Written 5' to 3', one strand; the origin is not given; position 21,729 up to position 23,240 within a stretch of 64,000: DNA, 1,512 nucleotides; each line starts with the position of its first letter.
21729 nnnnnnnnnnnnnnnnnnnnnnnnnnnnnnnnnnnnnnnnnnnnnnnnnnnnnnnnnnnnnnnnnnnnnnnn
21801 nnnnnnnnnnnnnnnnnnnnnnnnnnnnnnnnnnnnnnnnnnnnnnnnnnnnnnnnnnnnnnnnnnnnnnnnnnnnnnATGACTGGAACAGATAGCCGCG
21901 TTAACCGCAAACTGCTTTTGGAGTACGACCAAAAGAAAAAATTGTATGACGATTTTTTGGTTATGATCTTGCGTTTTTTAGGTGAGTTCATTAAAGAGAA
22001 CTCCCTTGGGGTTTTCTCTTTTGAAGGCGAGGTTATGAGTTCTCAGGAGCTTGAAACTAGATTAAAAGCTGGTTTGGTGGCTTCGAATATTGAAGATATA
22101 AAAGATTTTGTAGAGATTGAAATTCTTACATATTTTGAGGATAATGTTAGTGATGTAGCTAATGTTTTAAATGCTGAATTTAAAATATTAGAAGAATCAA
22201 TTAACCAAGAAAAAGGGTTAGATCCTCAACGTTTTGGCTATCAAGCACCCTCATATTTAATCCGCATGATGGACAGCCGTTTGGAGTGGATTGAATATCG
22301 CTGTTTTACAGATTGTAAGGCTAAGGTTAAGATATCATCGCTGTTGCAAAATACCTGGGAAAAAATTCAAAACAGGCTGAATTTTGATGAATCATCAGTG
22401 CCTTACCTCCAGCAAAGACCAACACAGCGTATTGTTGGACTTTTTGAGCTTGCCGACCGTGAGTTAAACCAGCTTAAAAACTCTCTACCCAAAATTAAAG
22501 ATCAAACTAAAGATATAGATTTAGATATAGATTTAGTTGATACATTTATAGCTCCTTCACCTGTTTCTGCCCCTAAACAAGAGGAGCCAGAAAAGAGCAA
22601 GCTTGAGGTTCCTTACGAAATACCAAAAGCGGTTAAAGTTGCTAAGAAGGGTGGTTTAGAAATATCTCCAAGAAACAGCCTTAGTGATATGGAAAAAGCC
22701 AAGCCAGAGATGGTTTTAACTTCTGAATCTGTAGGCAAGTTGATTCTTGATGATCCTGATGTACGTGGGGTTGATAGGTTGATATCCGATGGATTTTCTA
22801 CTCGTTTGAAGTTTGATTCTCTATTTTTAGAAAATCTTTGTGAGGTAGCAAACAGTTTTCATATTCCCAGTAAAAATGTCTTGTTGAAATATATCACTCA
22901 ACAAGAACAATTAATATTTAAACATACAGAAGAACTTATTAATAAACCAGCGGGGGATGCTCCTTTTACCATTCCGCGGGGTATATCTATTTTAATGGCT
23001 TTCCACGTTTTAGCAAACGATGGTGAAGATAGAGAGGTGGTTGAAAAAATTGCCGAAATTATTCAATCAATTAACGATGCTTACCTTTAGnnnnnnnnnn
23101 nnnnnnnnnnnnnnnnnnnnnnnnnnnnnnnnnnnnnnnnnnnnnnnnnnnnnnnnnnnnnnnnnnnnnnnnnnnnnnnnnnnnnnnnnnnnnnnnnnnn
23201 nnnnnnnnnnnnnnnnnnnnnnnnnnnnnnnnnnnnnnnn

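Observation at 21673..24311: Operon of a 62-aa ORF plus two tandem, catalytically degenerate RelA/SpoT-fold paralogs with a shared novel C-terminal domain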

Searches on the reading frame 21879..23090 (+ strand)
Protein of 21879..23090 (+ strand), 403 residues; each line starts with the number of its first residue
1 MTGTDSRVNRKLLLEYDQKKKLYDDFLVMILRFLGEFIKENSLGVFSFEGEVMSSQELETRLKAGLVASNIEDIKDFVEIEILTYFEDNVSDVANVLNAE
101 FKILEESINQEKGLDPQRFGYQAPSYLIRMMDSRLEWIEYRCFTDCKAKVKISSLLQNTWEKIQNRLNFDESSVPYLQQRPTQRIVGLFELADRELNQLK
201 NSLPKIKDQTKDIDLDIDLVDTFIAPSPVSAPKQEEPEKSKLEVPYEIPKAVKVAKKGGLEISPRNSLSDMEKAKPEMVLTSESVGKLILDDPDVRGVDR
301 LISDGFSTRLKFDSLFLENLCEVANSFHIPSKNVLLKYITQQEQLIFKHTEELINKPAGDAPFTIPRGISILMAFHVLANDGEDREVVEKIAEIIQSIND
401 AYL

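Call 3: search_protein_families(library=pfam, proteins=[window:21879-23090:+], max_evalue=1)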
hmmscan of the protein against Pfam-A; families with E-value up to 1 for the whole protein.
window:21879-23090:+ (403 aa): 1 family
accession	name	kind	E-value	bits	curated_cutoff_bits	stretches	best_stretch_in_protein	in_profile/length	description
PF04607.23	RelA_SpoT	-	0.026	15.2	27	1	69-130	18-77/113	Region found in RelA / SpoT proteins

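Call 4: search_protein_families(library=ncbifam, proteins=[window:21879-23090:+], max_evalue=1)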
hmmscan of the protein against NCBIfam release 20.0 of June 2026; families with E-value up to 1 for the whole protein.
window:21879-23090:+ (403 aa): 1 family
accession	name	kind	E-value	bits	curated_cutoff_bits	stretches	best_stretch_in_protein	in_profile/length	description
NF010223.0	PRK13679.1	equivalog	0.12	12.2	129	1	177-225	29-77/170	hypothetical protein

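Call 5: search_protein_families(library=padloc, proteins=[window:21879-23090:+], max_evalue=1)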
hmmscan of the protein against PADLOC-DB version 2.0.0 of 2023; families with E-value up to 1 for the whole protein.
window:21879-23090:+ (403 aa): 0 families

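Call 13: find_homologous_proteins(query=window:21879-23090:+, max_evalue=0.001)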
Query window:21879-23090:+ (403 aa): 14 proteins with E <= 0.001 among 8000 candidates.
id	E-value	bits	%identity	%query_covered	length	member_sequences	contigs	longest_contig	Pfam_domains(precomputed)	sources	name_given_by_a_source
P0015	1.2e-259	879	100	100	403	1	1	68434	-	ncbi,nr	ncbi:MAG: hypothetical protein HQL71_01130 [Magnetococcales bacterium]|nr:hypothetical protein [Magn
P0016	3.3e-170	584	68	99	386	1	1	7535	-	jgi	jgi:ppGpp synthetase/RelA/SpoT-type nucleotidyltranferase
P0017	3.4e-168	578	67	100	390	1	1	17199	-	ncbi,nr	ncbi:MAG: hypothetical protein HQL68_02035 [Magnetococcales bacterium]|nr:hypothetical protein [Magn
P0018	4.7e-159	548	65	99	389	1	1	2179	-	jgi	jgi:ppGpp synthetase/RelA/SpoT-type nucleotidyltranferase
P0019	1.1e-156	540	64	99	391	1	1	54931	-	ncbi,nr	ncbi:MAG: hypothetical protein HQL69_05025 [Magnetococcales bacterium]|nr:hypothetical protein [Magn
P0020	4.3e-145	502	60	99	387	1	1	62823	-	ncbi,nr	ncbi:MAG: hypothetical protein HQL70_03540 [Magnetococcales bacterium]|nr:hypothetical protein [Magn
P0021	5.0e-126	439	54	100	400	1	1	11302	-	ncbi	-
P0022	2.0e-125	437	54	98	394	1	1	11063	PF04607.24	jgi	jgi:ppGpp synthetase/RelA/SpoT-type nucleotidyltranferase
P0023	8.5e-111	389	47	99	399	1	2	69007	PF04607.24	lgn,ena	-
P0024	1.4e-100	355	45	98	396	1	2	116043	-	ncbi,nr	ncbi:MAG: hypothetical protein HQL72_12470 [Magnetococcales bacterium]|nr:hypothetical protein [Magn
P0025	8.1e-85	303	42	98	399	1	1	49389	PF04607.24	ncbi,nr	ncbi:MAG: hypothetical protein HQL67_07645 [Magnetococcales bacterium]|nr:hypothetical protein [Magn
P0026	7.6e-80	287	44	92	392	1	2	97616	-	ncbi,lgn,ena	-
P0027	5.8e-40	156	31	81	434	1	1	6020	PF04607.24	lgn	-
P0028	6.1e-36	143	31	80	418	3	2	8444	PF04607.24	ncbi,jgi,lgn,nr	ncbi:MAG: hypothetical protein HQL07_17320 [Nitrospirae bacterium]|nr:hypothetical protein [Magnetoc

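Call 16: find_encoding_contigs(protein=P0028, flank=8000, max_places=3)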
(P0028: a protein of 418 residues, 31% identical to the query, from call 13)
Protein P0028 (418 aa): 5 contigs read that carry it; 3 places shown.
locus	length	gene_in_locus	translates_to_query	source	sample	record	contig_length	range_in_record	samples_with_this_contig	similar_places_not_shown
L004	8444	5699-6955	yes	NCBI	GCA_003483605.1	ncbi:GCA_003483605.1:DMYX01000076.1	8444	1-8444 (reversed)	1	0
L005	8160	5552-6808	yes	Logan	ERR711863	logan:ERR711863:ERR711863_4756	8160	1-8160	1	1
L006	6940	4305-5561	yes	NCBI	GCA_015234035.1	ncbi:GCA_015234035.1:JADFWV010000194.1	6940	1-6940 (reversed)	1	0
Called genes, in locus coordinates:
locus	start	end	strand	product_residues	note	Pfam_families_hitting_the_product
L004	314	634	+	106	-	PF07238:PilZ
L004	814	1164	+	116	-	-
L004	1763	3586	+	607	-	PF14559:TPR_19 (weak), PF14559:TPR_19 (weak), PF13424:TPR_12 (weak), PF25063:ARM_TT21_C, PF23914:TPR_CcmH_CycH (weak), PF13424:TPR_12, PF14559:TPR_19, PF13432:TPR_16, +21 more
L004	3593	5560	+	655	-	PF00515:TPR_1, PF13414:TPR_11, PF13424:TPR_12, PF13432:TPR_16, PF13414:TPR_11, PF13432:TPR_16, PF14559:TPR_19, PF14559:TPR_19, +40 more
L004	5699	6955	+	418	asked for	PF04607:RelA_SpoT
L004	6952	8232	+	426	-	-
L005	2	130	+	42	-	?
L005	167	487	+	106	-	PF07238:PilZ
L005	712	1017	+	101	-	-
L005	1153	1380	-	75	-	-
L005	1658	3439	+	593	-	PF14559:TPR_19 (weak), PF14559:TPR_19 (weak), PF13424:TPR_12 (weak), PF25063:ARM_TT21_C, PF07719:TPR_2 (weak), PF13424:TPR_12, PF14559:TPR_19, PF13432:TPR_16, +21 more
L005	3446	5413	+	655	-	PF00515:TPR_1, PF13414:TPR_11, PF13424:TPR_12, PF13432:TPR_16, PF13414:TPR_11, PF13432:TPR_16, PF14559:TPR_19, PF14559:TPR_19, +40 more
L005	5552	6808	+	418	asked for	PF04607:RelA_SpoT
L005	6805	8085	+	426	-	-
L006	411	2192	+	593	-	PF14559:TPR_19 (weak), PF14559:TPR_19 (weak), PF13424:TPR_12 (weak), PF25063:ARM_TT21_C, PF07719:TPR_2 (weak), PF13424:TPR_12, PF14559:TPR_19, PF13432:TPR_16, +21 more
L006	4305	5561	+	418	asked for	PF04607:RelA_SpoT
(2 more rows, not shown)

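Call 17: find_encoding_contigs(protein=P0026, flank=8000, max_places=2)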
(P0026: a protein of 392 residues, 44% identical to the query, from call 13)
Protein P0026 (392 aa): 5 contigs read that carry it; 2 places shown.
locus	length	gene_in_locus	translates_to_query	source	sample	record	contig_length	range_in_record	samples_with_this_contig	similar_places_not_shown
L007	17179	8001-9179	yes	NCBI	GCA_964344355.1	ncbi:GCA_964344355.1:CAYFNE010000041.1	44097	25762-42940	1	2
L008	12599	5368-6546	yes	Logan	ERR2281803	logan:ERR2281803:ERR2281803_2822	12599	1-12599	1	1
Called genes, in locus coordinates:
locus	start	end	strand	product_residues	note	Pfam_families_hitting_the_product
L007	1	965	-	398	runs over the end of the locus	PF28597:T2SSF_N, PF00482:T2SSF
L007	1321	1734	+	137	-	PF00460:Flg_bb_rod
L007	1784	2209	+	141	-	PF00460:Flg_bb_rod (weak), PF06429:Flg_bbr_C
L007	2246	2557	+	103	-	PF02049:FliE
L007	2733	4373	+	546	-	PF01514:YscJ_FliF, PF08345:YscJ_FliF_C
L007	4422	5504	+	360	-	PF03448:MgtE_N (faint), PF14842:FliG_N, PF14841:FliG_M, PF01706:FliG_C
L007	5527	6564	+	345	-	PF02108:FliH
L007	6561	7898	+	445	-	PF02874:ATP-synt_ab_N (faint), PF00006:ATP-synt_ab, PF18269:T3SS_ATPase_C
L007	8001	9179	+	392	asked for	-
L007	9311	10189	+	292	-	PF04607:RelA_SpoT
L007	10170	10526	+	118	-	-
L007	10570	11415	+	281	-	PF00685:Sulfotransfer_1, PF13469:Sulfotransfer_3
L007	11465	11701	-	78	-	-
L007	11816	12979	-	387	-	PF00155:Aminotran_1_2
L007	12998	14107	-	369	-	PF00724:Oxidored_FMN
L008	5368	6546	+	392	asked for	-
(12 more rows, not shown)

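Call 18: find_encoding_contigs(protein=P0027, flank=8000, max_places=2)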
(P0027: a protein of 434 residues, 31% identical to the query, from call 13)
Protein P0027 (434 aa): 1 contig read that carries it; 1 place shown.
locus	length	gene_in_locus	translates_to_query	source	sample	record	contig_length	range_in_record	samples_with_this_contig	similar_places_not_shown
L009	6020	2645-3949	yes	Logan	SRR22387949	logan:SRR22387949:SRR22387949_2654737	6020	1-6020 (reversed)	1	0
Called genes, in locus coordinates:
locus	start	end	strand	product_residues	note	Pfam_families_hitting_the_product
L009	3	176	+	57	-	?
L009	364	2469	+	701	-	PF00515:TPR_1, PF07719:TPR_2 (weak), PF13424:TPR_12, PF13432:TPR_16, PF00515:TPR_1, PF13414:TPR_11, PF13432:TPR_16, PF13414:TPR_11, +29 more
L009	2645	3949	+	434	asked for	PF04607:RelA_SpoT (weak)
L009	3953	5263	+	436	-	-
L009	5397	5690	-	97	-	PF00216:Bac_DNA_binding, PF18291:HU-HIG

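Call 79: search_protein_families(library=phrogs, proteins=[window:21879-23090:+], max_evalue=0.1)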
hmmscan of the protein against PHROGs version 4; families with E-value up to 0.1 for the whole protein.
window:21879-23090:+ (403 aa): 1 family
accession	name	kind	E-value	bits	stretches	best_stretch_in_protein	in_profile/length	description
phrog_9640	-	unknown function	4.4e-33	116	1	10-229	5-238/365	-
